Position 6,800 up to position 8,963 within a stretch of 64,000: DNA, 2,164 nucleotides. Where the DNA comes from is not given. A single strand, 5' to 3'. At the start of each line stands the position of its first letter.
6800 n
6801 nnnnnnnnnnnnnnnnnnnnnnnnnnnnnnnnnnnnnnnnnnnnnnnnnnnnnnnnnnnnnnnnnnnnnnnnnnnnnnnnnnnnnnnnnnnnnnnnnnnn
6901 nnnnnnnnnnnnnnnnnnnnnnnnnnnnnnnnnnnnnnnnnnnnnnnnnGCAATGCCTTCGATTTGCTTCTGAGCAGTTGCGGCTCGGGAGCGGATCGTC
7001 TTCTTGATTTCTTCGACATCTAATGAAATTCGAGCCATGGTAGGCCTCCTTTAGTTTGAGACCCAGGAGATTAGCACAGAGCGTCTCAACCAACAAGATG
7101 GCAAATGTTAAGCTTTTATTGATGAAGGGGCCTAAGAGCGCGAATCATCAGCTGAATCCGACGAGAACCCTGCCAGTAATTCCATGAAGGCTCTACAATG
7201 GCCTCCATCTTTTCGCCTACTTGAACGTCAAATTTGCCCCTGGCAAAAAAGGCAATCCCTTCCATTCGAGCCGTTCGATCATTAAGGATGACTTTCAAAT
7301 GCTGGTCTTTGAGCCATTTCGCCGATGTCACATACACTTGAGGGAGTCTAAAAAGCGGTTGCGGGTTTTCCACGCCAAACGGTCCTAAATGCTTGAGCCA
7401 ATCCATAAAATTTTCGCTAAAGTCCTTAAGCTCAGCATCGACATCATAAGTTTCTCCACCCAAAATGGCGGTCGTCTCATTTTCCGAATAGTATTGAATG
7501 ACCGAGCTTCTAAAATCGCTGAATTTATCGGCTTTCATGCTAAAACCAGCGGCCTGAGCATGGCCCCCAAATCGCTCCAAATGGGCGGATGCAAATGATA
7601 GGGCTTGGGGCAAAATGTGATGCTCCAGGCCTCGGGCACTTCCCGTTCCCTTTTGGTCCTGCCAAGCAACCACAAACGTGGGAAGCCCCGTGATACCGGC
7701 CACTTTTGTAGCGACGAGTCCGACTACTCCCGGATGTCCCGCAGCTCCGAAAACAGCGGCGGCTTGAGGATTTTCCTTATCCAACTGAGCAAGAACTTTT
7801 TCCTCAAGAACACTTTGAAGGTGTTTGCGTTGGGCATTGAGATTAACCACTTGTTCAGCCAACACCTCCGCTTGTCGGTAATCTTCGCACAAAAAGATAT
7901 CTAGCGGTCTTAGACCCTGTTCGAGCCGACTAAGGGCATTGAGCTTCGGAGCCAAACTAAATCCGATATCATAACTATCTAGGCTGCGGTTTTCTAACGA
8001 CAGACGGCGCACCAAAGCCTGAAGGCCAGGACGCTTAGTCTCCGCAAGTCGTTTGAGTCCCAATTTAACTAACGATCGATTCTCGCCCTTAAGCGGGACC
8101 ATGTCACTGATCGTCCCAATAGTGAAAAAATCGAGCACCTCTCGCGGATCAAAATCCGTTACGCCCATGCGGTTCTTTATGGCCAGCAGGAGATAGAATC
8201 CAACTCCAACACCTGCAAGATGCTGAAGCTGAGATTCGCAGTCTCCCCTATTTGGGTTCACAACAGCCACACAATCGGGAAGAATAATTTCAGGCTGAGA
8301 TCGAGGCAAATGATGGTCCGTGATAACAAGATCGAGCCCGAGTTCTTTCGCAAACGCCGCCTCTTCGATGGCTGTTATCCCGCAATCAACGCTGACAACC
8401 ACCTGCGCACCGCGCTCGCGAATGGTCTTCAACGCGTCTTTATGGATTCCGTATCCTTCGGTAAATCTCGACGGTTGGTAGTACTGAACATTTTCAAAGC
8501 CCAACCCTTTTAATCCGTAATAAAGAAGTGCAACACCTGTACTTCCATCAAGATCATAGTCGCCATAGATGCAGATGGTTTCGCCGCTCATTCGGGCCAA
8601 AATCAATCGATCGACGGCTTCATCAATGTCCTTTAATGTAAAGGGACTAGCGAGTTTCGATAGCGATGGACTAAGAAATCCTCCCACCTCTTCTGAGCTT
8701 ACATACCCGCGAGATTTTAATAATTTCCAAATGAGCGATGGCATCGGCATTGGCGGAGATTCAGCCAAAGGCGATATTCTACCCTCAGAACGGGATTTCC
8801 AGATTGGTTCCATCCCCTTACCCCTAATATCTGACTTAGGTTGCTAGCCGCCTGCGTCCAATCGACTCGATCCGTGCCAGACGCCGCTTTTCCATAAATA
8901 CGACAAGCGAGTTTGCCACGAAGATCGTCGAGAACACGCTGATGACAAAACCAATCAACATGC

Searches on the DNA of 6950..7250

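Call 4: search_rna_families(source=window, start=6950, end=7250, threshold=evalue, max_evalue=10, show_alignments=5)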
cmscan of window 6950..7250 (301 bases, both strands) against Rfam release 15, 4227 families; matches with E-value up to 10: 1.
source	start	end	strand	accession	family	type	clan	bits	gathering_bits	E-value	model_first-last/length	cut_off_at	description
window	7125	7204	-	RF01178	snoR77Y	Gene; snRNA; snoRNA; CD-box;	CL00057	16.7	52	1.7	1-85/85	no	Small nucleolar RNA snoR77Y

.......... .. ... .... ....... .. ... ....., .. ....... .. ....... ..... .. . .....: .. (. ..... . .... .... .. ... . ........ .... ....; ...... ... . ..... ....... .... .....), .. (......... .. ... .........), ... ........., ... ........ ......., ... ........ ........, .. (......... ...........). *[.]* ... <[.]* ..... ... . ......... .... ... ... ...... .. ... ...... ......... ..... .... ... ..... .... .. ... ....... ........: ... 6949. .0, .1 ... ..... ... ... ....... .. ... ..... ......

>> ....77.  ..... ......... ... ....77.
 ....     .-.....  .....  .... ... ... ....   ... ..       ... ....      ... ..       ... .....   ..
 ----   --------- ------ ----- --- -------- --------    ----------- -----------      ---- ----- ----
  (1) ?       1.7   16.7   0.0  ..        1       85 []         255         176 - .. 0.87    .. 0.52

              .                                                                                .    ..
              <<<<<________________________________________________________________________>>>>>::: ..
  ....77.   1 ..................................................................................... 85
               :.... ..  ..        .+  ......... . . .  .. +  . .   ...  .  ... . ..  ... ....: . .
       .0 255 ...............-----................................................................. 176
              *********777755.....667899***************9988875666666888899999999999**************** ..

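Call 41: search_rna_families(source=window, start=7025, end=7125, threshold=evalue, max_evalue=10, show_alignments=3)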
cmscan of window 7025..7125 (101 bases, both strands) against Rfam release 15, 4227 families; matches with E-value up to 10: 1.
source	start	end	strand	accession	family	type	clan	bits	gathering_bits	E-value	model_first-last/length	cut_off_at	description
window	7059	7099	-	RF02175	SMAD5-AS1_3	Gene; lncRNA;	-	9.5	60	2.7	85-125/125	no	SMAD5 antisense RNA 1 conserved region 3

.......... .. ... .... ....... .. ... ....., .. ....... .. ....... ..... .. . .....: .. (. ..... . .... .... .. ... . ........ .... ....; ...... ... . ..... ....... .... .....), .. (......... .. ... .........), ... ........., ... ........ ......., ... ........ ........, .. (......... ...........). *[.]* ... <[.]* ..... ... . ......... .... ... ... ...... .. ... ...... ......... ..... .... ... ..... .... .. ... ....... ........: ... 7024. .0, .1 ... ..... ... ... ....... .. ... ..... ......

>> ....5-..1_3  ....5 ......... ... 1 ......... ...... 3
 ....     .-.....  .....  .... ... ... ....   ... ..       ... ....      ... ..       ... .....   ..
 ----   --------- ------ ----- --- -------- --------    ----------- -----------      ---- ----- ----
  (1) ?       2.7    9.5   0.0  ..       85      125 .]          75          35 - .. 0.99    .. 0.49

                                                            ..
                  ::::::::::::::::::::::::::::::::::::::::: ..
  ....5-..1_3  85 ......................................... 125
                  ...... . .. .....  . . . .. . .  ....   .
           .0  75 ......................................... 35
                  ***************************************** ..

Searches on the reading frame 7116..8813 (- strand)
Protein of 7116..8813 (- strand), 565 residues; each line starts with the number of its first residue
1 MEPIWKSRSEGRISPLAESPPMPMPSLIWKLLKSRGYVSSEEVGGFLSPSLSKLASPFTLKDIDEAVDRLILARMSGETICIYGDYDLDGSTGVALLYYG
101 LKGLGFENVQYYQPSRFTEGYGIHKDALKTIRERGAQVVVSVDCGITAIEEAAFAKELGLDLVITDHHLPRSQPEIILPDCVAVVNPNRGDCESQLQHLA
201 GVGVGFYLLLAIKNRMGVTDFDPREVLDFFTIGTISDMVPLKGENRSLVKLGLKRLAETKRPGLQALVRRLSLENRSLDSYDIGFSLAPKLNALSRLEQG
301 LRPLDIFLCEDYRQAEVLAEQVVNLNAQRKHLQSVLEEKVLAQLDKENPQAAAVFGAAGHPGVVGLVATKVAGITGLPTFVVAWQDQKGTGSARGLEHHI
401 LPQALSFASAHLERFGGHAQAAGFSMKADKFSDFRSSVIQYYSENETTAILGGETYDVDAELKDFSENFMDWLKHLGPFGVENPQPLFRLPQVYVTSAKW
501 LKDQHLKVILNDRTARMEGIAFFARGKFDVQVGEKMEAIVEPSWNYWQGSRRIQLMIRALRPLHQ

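Call 7: search_protein_families(library=pfam, proteins=[window:7116-8813:-], max_evalue=0.01)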
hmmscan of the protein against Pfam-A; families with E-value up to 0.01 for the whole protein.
window:7116-8813:- (565 aa): 3 families
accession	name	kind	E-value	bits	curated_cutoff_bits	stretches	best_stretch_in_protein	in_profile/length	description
PF17768.7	RecJ_OB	-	6.7e-24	84.5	27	1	456-558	1-106/107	RecJ OB domain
PF01368.27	DHH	-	5.8e-20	72.3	28.1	1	79-234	1-125/125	DHH family, N-terminal domain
PF02272.25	DHHA1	-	7.8e-08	33.1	25.9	1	353-443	6-101/102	DHHA1 domain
